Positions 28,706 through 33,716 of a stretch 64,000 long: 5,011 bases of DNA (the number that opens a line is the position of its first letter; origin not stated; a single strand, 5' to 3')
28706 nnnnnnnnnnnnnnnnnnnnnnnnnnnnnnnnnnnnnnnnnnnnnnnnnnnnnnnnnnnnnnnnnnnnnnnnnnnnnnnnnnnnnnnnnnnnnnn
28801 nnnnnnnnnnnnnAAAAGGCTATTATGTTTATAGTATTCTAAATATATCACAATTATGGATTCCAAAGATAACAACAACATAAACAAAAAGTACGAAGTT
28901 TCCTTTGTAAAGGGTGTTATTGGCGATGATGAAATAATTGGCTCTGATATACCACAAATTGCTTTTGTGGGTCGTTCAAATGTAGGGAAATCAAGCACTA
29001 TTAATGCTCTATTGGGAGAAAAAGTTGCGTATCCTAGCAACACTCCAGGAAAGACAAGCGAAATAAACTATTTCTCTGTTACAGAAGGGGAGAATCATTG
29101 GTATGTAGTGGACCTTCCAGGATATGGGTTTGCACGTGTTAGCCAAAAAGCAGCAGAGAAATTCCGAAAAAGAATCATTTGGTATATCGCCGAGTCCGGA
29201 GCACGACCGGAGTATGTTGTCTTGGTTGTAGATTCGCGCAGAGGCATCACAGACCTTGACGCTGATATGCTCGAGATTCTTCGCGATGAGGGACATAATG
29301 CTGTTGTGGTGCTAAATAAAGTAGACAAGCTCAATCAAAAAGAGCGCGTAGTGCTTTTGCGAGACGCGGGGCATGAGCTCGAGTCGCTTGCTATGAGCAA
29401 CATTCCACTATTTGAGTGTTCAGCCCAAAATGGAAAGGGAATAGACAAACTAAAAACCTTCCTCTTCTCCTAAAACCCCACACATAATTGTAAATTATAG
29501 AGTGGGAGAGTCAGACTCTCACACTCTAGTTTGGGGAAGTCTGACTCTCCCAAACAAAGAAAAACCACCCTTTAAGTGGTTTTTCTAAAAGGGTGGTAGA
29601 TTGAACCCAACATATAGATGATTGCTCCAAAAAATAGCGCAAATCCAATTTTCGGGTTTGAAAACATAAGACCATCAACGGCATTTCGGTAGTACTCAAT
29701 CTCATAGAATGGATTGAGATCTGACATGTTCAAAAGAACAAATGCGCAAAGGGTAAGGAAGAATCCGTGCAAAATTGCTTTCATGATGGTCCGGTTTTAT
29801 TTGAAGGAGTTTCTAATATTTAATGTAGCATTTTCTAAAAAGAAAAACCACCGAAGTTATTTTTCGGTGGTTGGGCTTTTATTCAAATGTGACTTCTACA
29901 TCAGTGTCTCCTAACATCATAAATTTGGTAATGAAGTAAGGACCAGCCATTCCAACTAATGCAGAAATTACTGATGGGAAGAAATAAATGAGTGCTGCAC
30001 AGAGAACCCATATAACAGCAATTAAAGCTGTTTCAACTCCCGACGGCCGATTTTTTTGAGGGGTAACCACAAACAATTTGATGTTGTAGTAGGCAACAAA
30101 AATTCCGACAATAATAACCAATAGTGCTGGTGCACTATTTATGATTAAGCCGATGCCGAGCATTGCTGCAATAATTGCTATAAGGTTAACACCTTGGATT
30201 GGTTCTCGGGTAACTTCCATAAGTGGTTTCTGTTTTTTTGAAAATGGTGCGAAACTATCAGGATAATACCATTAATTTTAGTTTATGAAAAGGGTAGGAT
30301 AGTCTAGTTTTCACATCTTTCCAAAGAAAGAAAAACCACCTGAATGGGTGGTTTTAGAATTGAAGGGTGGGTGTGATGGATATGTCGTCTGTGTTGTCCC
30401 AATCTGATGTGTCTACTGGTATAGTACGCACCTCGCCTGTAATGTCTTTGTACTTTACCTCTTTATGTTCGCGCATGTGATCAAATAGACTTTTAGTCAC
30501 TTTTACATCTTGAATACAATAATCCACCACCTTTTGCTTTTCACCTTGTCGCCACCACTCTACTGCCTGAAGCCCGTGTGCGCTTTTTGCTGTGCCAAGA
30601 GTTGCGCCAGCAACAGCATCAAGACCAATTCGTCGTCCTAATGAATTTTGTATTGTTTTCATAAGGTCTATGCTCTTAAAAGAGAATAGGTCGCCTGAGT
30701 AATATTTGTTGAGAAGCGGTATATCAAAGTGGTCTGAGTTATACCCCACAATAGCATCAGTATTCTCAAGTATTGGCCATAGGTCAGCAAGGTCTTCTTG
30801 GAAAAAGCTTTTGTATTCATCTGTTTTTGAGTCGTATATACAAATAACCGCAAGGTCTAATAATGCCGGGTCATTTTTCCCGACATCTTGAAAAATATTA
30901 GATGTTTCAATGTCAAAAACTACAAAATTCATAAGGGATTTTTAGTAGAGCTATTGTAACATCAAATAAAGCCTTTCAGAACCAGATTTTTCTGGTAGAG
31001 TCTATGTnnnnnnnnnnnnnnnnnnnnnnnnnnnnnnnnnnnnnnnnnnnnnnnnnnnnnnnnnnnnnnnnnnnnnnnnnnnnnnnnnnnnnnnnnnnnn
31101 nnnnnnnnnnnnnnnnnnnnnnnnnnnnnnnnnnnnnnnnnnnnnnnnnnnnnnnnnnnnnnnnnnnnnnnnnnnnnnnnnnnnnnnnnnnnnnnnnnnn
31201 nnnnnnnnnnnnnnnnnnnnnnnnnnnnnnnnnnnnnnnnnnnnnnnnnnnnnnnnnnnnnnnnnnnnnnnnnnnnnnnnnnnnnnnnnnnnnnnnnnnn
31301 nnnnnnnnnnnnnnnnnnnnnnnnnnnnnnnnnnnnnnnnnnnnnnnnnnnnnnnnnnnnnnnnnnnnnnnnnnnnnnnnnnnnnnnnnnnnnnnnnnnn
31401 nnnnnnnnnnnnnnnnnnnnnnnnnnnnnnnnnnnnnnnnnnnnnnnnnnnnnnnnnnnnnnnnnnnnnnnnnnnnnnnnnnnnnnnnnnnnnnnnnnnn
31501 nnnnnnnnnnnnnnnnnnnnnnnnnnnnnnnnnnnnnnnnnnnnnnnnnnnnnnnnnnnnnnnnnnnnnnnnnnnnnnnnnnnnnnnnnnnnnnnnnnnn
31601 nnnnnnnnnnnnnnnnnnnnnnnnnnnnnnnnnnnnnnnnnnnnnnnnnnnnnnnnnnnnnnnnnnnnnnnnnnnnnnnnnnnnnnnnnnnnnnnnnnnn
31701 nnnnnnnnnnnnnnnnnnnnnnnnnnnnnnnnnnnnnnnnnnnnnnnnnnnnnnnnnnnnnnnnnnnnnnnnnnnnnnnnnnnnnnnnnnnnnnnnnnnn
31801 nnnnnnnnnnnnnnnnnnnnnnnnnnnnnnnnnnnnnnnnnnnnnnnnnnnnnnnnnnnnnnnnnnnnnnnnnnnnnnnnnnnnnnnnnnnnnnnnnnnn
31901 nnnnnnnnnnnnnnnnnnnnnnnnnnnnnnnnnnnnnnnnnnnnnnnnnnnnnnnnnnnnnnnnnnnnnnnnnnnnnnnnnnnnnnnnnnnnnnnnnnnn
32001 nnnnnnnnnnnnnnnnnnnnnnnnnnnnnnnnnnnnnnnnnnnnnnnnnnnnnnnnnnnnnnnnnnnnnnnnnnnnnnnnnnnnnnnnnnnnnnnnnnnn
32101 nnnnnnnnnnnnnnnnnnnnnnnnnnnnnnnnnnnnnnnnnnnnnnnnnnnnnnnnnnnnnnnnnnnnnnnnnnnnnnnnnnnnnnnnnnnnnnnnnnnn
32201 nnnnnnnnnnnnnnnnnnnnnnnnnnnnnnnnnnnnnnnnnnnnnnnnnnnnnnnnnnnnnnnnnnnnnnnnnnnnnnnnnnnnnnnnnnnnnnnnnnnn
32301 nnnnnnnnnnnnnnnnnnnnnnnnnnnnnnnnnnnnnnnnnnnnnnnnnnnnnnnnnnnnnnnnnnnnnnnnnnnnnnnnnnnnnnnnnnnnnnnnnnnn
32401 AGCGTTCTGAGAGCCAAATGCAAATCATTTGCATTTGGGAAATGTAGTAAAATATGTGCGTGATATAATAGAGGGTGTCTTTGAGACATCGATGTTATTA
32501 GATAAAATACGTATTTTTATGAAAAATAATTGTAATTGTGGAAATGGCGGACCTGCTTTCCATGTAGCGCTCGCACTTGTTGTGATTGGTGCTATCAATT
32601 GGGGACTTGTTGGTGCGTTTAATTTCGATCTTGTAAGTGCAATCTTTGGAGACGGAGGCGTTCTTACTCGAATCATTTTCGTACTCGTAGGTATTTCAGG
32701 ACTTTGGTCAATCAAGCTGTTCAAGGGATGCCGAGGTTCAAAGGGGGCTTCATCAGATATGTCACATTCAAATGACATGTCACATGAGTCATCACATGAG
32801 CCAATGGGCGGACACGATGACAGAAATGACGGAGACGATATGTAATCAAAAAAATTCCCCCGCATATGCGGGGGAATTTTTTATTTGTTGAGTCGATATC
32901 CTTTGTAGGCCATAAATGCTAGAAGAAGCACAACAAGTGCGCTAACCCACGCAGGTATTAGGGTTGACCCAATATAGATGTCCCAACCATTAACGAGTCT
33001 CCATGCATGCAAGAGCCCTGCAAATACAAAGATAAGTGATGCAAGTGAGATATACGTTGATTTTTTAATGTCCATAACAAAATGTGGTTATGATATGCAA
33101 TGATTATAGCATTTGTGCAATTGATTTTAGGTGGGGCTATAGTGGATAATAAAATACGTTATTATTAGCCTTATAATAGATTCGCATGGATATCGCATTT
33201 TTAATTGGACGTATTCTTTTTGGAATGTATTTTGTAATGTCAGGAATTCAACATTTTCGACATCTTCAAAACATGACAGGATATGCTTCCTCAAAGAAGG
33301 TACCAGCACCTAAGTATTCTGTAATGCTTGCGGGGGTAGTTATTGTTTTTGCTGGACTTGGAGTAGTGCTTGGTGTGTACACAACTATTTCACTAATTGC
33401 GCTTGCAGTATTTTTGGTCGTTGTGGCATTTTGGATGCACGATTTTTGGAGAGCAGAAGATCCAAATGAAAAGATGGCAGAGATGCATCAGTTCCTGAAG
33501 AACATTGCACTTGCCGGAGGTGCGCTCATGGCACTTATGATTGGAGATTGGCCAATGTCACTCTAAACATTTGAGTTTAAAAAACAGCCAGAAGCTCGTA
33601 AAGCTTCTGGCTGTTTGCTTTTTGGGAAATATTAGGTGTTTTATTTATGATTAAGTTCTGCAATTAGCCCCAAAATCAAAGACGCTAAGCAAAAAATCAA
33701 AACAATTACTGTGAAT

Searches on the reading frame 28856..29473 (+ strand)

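Call 62: search_protein_families(library=pfam, proteins=[window:28856-29473:+], max_evalue=0.001)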
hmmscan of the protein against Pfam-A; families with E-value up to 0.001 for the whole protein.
window:28856-29473:+ (205 aa): 7 families
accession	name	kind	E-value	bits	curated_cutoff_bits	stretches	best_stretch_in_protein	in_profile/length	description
PF01926.29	MMR_HSR1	-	3.6e-23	82.3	21.9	1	34-155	1-113/113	50S ribosome-binding GTPase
PF02421.24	FeoB_N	-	1.8e-15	57.2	27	1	34-201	2-154/156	Ferrous iron transport protein B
PF00009.33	GTP_EFTU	-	5.1e-12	46.2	26.5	1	65-202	54-181/188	Elongation factor Tu GTP binding domain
PF04548.22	AIG1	-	5.4e-10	39.4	27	1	35-163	3-133/212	AIG1 family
PF03193.22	RsgA_GTPase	-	4.4e-09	36.8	30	0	138-203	45-104/174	RsgA GTPase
PF00350.29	Dynamin_N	-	2.7e-06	27.9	27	1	35-62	1-28/168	Dynamin family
PF00025.27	Arf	-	0.00099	19.1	22.3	0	119-199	83-166/174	ADP-ribosylation factor family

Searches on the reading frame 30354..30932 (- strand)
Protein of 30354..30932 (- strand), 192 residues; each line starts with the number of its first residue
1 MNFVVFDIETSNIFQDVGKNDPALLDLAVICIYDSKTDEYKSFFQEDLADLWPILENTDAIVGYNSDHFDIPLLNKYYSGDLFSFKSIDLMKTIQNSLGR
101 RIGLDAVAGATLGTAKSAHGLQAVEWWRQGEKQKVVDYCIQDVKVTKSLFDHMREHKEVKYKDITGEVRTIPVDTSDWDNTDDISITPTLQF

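Call 62: search_protein_families(library=pfam, proteins=[window:30354-30932:-], max_evalue=0.001)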
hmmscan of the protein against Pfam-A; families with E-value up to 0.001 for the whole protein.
window:30354-30932:- (192 aa): 2 families
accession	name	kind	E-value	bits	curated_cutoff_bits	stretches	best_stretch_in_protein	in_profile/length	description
PF13482.12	RNase_H_2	-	6.5e-12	46.1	22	1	5-153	2-164/165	RNase_H superfamily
PF10108.15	DNA_pol_B_exo2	-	7.2e-07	29.5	24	0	83-154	101-174/213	Predicted 3'-5' exonuclease related to the exonuclease domain of PolB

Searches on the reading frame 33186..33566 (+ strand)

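Call 62: search_protein_families(library=pfam, proteins=[window:33186-33566:+], max_evalue=0.001)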
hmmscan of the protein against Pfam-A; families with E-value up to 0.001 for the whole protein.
window:33186-33566:+ (126 aa): 5 families
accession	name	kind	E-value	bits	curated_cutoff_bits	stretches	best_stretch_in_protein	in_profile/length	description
PF07681.17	DoxX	-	5.1e-14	53.1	23.6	1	5-85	2-84/85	DoxX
PF05514.17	HR_lesion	-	3e-08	34.3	22.6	0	2-48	2-46/138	HR-like lesion-inducing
PF02077.20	SURF4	-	0.00017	21.7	27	1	50-122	183-256/267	SURF4 family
PF07291.16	MauE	-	0.0002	22.1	27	1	1-82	1-85/128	Methylamine utilisation protein MauE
PF13564.11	DoxX_2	-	0.00025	21.6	26.3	1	10-97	4-90/103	DoxX-like family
